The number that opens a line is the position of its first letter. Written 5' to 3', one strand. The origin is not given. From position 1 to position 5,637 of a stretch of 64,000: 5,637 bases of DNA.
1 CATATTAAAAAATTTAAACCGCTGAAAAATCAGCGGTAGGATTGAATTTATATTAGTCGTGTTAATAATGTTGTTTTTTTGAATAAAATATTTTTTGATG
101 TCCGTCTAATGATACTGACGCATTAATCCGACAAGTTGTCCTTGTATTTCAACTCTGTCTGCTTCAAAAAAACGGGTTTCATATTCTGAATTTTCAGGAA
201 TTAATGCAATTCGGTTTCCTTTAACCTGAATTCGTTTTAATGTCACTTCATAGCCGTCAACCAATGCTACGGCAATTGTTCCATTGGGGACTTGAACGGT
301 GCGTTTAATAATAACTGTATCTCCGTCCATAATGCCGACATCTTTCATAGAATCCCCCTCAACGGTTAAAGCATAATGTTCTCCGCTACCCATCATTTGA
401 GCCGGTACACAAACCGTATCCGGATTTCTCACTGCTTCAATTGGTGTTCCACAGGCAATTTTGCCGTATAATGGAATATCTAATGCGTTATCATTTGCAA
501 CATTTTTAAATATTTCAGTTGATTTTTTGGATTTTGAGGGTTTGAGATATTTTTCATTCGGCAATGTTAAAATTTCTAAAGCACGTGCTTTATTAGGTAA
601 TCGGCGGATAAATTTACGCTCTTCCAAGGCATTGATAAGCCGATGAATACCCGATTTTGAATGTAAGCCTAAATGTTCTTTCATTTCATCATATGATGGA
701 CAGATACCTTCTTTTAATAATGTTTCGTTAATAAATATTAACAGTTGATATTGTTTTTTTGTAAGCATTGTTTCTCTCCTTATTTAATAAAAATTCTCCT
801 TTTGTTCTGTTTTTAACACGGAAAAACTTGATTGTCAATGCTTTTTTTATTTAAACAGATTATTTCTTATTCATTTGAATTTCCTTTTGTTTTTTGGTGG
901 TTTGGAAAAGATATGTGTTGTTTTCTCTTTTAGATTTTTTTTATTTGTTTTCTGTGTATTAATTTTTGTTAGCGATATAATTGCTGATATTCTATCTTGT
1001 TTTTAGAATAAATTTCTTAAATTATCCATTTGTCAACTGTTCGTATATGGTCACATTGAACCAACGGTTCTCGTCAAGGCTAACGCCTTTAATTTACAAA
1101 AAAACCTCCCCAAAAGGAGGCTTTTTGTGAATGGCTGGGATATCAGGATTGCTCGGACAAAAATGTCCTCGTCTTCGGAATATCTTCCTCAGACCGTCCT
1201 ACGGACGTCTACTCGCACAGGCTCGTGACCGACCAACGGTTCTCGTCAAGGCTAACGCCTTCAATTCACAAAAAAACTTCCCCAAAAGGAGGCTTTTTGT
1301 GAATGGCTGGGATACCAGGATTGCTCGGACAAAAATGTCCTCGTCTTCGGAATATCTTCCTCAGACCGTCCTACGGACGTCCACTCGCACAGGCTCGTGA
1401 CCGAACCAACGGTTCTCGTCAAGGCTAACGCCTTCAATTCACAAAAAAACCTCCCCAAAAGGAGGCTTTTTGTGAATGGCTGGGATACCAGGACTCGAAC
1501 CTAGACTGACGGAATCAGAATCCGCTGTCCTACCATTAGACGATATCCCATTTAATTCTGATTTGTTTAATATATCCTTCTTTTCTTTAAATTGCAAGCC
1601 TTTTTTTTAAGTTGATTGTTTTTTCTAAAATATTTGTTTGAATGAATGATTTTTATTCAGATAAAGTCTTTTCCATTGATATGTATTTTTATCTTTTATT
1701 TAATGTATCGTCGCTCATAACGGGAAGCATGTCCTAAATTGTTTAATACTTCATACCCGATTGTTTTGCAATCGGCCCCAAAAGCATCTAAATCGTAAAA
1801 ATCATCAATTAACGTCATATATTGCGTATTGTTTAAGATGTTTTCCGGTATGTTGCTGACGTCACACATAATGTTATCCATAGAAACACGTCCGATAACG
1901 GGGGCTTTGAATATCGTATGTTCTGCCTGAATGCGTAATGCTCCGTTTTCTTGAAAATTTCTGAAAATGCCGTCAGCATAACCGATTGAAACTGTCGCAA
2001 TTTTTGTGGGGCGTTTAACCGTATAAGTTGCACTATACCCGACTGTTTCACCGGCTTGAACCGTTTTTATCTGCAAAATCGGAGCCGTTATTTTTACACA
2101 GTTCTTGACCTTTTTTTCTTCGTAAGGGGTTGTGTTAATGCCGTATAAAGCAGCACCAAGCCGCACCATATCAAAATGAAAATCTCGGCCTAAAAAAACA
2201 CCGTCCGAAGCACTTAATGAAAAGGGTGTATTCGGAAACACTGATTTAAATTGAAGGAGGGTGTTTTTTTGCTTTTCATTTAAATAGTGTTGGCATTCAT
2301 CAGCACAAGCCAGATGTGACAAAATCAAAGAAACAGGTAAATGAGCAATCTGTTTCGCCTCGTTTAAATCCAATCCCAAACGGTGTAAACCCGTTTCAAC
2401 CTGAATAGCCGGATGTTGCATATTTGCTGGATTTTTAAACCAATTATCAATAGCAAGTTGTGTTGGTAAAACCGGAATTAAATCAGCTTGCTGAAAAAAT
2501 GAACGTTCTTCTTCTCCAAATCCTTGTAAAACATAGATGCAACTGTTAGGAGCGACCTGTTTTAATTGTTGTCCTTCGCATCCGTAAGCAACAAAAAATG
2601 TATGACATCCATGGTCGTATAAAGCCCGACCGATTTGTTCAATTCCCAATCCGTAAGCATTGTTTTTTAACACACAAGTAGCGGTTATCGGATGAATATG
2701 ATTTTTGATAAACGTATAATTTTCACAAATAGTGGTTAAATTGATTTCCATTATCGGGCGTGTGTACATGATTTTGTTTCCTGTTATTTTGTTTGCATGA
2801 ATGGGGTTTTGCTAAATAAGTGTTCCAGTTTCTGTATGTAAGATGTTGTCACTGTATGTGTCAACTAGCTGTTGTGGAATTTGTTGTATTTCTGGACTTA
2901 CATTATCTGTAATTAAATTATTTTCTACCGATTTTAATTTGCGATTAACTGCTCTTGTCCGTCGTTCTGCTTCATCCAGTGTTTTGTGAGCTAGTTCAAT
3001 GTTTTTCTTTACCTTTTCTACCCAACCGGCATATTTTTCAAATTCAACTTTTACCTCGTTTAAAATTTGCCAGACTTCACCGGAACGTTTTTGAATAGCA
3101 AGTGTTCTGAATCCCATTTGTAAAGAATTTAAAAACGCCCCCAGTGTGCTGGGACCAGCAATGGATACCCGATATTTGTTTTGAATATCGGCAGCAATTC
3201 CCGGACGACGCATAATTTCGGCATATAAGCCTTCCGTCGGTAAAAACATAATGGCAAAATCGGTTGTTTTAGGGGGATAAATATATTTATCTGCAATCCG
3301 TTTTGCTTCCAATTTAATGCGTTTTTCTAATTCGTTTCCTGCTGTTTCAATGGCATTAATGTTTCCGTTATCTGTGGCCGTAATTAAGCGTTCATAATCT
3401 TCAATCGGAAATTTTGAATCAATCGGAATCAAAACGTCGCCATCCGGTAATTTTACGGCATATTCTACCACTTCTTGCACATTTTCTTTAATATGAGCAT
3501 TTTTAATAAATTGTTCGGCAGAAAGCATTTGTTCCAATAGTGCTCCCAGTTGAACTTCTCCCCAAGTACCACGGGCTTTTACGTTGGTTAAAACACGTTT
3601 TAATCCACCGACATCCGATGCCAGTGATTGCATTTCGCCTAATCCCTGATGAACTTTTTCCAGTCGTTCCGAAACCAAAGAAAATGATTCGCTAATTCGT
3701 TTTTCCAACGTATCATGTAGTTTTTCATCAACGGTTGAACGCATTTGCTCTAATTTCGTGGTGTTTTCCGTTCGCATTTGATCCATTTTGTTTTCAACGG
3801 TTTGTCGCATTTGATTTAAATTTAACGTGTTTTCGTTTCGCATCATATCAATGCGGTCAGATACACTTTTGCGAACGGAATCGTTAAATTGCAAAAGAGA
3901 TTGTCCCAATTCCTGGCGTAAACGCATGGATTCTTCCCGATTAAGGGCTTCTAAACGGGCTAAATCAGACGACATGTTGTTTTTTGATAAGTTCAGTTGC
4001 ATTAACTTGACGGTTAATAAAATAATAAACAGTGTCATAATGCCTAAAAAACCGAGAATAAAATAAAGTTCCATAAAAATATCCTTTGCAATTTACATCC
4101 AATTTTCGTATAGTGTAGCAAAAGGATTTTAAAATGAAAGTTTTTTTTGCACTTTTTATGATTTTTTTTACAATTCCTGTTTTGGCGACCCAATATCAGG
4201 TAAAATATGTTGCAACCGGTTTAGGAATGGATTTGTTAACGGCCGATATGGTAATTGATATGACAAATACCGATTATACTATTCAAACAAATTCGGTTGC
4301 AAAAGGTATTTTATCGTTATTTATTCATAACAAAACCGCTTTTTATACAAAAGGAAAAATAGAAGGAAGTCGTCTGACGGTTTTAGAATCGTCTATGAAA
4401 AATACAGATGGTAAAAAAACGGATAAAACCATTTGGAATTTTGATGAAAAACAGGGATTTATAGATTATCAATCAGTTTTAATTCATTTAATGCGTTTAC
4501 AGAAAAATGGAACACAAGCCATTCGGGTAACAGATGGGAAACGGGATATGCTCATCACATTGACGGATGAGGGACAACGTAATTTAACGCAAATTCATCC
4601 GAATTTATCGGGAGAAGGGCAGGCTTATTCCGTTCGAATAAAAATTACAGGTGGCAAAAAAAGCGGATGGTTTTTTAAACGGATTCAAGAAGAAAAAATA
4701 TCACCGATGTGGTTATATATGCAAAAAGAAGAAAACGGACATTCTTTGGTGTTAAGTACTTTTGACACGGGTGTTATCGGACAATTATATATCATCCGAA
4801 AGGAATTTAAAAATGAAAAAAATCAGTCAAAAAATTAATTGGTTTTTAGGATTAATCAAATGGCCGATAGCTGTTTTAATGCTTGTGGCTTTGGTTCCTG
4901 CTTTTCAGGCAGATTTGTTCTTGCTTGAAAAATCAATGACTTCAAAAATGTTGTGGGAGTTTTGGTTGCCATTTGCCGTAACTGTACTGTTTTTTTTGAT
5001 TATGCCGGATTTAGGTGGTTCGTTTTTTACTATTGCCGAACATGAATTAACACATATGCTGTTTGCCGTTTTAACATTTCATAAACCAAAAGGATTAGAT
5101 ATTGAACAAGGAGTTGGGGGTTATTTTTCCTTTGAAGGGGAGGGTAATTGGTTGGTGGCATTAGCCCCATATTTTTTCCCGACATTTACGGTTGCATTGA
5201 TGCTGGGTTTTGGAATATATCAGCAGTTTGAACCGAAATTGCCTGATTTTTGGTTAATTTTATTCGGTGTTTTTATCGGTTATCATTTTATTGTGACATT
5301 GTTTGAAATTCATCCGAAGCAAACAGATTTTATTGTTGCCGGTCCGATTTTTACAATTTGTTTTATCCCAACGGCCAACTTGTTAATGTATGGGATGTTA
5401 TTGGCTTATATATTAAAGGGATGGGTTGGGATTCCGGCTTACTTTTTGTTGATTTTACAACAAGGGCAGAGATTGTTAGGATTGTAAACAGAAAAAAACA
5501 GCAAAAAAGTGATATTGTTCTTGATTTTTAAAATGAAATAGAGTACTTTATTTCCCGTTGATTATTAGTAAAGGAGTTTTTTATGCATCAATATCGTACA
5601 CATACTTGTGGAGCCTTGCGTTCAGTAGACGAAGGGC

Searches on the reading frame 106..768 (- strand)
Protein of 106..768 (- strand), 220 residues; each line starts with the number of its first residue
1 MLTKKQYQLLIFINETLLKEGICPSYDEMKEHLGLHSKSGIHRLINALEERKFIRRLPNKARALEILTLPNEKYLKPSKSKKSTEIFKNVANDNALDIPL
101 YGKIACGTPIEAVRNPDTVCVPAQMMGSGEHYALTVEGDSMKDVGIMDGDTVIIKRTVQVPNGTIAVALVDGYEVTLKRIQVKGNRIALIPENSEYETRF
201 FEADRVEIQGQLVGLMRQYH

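Call 29: search_protein_families(library=pfam, proteins=[window:106-768:-], max_evalue=0.001)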
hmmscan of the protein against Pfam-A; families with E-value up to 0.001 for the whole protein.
window:106-768:- (220 aa): 2 families
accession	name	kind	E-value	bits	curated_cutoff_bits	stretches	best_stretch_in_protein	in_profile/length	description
PF00717.28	Peptidase_S24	-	7.5e-31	106.7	23.3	1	99-213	1-116/116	Peptidase S24-like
PF01726.22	LexA_DNA_bind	-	1.8e-11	44.1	23.7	1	2-63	4-65/65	LexA DNA binding domain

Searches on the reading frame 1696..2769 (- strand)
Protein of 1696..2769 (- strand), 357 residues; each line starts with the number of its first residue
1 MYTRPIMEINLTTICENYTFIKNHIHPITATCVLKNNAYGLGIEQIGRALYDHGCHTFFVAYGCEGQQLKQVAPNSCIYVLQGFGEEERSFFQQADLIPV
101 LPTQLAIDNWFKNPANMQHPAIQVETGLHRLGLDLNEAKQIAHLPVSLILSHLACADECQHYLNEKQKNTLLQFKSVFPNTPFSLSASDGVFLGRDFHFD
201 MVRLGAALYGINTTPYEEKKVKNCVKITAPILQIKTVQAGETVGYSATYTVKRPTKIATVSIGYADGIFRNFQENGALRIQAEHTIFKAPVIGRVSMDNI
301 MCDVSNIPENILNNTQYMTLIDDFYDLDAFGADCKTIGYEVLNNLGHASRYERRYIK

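Call 29: search_protein_families(library=pfam, proteins=[window:1696-2769:-], max_evalue=0.001)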
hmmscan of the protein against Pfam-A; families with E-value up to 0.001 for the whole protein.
window:1696-2769:- (357 aa): 2 families
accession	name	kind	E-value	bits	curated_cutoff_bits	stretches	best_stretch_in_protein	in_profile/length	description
PF01168.26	Ala_racemase_N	-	1.6e-36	126.5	24.1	1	9-212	1-219/220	Alanine racemase, N-terminal domain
PF00842.27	Ala_racemase_C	-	5.1e-30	104.1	25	1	225-355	2-127/127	Alanine racemase, C-terminal domain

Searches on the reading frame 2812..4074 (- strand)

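Call 29: search_protein_families(library=pfam, proteins=[window:2812-4074:-], max_evalue=0.001)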
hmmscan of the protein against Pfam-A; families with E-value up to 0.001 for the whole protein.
window:2812-4074:- (420 aa): 2 families
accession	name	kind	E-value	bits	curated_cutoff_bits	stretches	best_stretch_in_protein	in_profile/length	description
PF02646.22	RmuC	-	5.3e-72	242.8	26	1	107-385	2-283/291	RmuC family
PF19745.5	FUT8_N_cat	-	0.00042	19.6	27.6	1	11-148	12-145/499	Alpha-(1,6)-fucosyltransferase N- and catalytic domains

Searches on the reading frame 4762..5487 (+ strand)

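Call 29: search_protein_families(library=pfam, proteins=[window:4762-5487:+], max_evalue=0.001)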
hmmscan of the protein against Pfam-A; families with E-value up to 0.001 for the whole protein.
window:4762-5487:+ (241 aa): 1 family
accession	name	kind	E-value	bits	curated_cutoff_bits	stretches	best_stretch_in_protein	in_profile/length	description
PF13398.12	Peptidase_M50B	-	8.4e-05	22.8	26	1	88-164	22-102/201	Peptidase M50B-like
